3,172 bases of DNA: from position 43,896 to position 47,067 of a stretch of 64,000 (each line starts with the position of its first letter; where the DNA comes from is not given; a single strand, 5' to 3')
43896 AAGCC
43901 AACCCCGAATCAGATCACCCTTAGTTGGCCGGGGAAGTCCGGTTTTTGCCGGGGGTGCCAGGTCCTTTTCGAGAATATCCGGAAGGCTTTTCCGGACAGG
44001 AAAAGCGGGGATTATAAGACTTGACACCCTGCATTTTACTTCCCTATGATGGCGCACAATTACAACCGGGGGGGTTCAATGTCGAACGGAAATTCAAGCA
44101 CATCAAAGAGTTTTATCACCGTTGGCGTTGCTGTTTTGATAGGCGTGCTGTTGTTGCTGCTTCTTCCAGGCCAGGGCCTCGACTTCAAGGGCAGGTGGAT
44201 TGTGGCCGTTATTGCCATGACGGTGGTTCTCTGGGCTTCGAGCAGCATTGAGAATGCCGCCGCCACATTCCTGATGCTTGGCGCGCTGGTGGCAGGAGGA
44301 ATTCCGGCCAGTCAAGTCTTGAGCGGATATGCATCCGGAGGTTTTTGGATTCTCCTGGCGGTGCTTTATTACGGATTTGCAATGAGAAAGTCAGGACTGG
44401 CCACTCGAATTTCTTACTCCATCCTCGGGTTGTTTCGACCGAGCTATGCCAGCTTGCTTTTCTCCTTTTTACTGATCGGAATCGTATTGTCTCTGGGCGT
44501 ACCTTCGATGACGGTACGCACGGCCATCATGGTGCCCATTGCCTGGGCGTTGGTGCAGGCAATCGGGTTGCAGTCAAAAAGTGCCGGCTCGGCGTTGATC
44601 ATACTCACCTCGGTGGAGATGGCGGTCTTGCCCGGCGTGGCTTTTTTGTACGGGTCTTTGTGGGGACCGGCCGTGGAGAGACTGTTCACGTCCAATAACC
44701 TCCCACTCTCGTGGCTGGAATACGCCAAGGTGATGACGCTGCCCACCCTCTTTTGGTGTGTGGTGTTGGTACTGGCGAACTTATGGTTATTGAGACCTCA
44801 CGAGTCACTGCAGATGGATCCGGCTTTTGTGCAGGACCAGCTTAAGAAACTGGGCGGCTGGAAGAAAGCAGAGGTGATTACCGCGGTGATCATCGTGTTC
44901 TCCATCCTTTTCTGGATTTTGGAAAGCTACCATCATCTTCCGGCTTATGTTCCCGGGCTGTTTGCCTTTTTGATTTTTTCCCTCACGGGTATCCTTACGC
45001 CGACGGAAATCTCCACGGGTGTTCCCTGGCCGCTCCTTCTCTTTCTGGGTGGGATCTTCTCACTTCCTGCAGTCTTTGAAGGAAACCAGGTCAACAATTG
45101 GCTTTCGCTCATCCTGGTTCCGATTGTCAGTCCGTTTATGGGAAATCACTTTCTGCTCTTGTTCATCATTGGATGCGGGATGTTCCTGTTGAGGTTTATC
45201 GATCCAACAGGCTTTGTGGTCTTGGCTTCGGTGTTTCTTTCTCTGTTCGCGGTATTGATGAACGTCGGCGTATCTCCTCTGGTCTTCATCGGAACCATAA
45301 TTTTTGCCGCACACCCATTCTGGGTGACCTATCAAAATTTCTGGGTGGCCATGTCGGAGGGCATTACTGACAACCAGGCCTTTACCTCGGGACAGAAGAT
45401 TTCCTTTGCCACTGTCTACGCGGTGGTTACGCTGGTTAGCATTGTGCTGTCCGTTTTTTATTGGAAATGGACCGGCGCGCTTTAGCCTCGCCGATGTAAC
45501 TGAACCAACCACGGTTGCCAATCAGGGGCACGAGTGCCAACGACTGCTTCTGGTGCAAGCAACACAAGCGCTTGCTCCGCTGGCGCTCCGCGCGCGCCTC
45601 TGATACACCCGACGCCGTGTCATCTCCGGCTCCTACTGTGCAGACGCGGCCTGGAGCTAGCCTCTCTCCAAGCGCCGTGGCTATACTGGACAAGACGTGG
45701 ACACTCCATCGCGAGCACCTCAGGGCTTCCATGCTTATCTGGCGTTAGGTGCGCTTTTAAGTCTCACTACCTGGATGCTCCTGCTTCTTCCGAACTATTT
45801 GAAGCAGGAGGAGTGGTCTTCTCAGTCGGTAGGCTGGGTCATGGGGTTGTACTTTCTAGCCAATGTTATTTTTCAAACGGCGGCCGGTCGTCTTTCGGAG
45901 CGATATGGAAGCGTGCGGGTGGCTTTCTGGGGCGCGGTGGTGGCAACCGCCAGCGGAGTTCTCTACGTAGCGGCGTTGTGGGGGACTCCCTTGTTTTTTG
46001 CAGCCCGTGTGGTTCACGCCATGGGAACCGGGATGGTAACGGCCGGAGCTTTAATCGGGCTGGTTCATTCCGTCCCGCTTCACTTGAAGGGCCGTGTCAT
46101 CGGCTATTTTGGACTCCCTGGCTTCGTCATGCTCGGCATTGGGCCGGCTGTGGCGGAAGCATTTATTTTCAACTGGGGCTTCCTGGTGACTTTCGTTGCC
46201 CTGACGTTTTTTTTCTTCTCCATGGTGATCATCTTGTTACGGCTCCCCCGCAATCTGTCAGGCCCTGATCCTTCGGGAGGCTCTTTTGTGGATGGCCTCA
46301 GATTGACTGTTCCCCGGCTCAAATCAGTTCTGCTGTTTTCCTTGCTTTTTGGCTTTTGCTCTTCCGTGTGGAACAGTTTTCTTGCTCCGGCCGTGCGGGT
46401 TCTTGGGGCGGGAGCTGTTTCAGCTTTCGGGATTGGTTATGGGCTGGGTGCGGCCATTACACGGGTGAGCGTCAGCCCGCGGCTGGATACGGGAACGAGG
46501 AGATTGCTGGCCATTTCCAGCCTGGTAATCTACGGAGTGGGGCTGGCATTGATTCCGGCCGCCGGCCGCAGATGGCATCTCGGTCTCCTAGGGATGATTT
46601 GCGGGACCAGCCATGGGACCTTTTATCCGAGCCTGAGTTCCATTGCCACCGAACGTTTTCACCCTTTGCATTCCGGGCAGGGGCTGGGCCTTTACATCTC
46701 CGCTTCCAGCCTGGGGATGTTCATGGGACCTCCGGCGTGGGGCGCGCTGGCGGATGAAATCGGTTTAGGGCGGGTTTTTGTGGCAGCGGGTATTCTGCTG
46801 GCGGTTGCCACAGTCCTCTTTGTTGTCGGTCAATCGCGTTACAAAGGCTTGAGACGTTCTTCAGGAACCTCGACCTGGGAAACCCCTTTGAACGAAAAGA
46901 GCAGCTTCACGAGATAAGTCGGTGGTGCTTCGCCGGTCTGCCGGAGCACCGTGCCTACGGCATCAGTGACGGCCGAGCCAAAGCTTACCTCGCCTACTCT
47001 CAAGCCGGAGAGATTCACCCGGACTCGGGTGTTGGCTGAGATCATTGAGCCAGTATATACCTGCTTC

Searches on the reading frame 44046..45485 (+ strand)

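Call 83: search_protein_families(library=pfam, proteins=[window:44046-45485:+], max_evalue=0.0001)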
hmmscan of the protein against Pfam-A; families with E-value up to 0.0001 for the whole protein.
window:44046-45485:+ (479 aa): 2 families
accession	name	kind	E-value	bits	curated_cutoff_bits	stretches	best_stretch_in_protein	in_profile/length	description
PF00939.25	Na_sulph_symp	-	1.1e-23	84.5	27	1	28-446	9-443/472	Sodium:sulfate symporter transmembrane region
PF03600.22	CitMHS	-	2.8e-13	50.1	31.9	1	61-415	2-332/336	Citrate transporter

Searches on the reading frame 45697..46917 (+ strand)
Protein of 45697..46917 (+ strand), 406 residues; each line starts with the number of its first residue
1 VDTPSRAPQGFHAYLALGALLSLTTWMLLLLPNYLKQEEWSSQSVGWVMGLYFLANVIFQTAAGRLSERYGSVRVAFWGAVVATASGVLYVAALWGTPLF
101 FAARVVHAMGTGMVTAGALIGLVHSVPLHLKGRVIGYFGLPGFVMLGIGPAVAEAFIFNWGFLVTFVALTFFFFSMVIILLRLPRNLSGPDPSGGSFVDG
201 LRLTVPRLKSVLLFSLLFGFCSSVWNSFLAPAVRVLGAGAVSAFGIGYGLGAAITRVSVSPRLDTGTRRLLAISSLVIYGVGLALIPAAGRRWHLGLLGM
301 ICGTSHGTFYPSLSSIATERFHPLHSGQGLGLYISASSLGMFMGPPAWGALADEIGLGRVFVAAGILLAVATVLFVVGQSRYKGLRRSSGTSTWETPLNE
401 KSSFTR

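Call 83: search_protein_families(library=pfam, proteins=[window:45697-46917:+], max_evalue=0.0001)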
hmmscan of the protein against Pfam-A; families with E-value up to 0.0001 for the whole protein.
window:45697-46917:+ (406 aa): 2 families
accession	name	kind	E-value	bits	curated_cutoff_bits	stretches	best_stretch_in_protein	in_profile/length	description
PF07690.21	MFS_1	-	1.5e-42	146.2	33.4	2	16-345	2-347/347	Major Facilitator Superfamily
PF05977.19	MFS_3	-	1.3e-09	37.5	27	1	147-379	153-394/524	Transmembrane secretion effector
